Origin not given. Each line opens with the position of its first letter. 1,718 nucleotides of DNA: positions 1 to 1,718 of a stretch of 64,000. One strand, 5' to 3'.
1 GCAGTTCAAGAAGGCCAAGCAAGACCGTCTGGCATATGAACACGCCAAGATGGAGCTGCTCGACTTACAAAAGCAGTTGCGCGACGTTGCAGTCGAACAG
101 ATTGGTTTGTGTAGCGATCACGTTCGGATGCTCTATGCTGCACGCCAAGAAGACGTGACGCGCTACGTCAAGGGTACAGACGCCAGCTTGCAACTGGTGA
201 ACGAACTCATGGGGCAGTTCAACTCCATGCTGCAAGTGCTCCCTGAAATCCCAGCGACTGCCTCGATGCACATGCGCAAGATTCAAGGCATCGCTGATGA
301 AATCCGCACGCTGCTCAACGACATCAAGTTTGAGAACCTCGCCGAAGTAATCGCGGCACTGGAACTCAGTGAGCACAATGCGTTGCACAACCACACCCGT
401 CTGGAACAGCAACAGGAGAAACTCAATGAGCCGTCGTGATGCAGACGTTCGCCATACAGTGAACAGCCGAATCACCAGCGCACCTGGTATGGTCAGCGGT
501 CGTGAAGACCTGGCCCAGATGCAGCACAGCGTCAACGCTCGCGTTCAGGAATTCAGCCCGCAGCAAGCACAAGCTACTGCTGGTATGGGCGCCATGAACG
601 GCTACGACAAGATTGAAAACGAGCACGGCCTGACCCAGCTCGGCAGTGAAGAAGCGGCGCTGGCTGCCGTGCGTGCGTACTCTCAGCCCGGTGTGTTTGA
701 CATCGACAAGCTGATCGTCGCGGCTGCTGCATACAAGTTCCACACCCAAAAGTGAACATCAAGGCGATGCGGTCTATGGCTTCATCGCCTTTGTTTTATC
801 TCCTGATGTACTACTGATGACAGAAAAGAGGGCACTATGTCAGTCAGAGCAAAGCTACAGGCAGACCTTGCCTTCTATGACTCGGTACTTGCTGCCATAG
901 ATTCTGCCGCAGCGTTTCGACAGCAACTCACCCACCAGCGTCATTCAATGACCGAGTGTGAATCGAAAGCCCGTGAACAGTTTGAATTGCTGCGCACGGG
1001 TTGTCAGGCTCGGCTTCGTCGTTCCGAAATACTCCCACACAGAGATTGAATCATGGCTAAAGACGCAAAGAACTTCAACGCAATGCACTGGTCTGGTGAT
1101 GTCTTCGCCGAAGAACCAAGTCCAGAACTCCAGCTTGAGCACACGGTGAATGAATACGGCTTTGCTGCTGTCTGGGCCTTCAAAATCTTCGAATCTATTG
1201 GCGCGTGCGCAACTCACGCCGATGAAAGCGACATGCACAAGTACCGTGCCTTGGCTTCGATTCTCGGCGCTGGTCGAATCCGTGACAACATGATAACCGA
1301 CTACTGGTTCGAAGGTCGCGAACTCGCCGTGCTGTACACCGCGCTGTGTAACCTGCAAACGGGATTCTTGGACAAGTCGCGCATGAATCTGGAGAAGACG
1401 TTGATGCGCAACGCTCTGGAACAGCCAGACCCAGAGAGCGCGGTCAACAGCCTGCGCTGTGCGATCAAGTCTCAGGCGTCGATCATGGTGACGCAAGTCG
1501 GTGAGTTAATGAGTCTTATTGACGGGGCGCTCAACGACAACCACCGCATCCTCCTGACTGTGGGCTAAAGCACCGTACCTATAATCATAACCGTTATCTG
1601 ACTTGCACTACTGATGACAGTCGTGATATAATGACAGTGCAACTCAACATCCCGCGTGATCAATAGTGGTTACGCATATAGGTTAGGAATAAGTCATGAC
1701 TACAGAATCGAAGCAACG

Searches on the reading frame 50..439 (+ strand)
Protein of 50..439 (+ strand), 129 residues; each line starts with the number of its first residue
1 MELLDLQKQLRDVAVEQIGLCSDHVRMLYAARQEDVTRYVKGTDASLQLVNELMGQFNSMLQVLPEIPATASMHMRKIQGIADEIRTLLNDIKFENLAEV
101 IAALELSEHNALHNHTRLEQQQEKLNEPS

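Call 18: search_protein_families(library=pfam, alignment_id=A1, max_evalue=0.001)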
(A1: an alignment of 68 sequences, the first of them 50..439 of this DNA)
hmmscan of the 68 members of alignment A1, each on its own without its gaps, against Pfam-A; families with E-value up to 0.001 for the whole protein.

A. member 1, window:50-439:+ (129 aa): 0 families

B. families by the number of members that match (of 68 scanned): 9 families
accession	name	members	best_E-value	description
PF01885.22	PTS_2-RNA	1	1.7e-47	RNA 2'-phosphotransferase, Tpt1 / KptA family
PF03869.20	Arc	1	8.2e-23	Arc-like DNA binding domain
PF10127.15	RlaP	1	3.3e-16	RNA repair pathway DNA polymerase beta family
PF14216.11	DUF4326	1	1.4e-15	Domain of unknown function (DUF4326)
PF01145.31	Band_7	1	2.4e-14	SPFH domain / Band 7 family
PF01381.28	HTH_3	1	6.7e-13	Helix-turn-helix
PF13560.12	HTH_31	1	1.1e-09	Helix-turn-helix domain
PF12844.13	HTH_19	1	1.6e-05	Helix-turn-helix domain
PF22513.2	FitA-like_RHH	1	0.00026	Antitoxin FitA-like, ribbon-helix-helix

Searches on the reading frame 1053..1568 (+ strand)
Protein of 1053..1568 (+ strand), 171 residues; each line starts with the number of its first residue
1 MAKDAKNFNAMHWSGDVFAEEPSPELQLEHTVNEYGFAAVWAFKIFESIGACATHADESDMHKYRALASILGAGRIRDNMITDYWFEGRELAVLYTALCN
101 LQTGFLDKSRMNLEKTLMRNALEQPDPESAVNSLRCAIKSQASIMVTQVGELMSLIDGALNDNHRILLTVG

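Call 66: find_encoding_contigs(protein=window:1053-1568:+, flank=10000, max_places=2)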
Protein window:1053-1568:+ (171 aa): 3 contigs read that carry it; 1 place shown.
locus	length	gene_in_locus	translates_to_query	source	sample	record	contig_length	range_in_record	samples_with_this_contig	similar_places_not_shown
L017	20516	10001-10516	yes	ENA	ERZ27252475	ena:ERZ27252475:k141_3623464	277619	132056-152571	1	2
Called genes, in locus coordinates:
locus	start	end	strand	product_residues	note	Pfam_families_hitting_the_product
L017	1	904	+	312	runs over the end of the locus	-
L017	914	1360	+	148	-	-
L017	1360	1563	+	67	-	-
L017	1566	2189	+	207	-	-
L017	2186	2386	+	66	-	PF01258:zf-dskA_traR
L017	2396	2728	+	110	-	-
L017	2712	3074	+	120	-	-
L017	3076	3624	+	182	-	-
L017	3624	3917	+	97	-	-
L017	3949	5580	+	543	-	PF26675:DUF8224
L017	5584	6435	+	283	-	-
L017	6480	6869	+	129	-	-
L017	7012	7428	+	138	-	-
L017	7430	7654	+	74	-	-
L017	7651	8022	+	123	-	-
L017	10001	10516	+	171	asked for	-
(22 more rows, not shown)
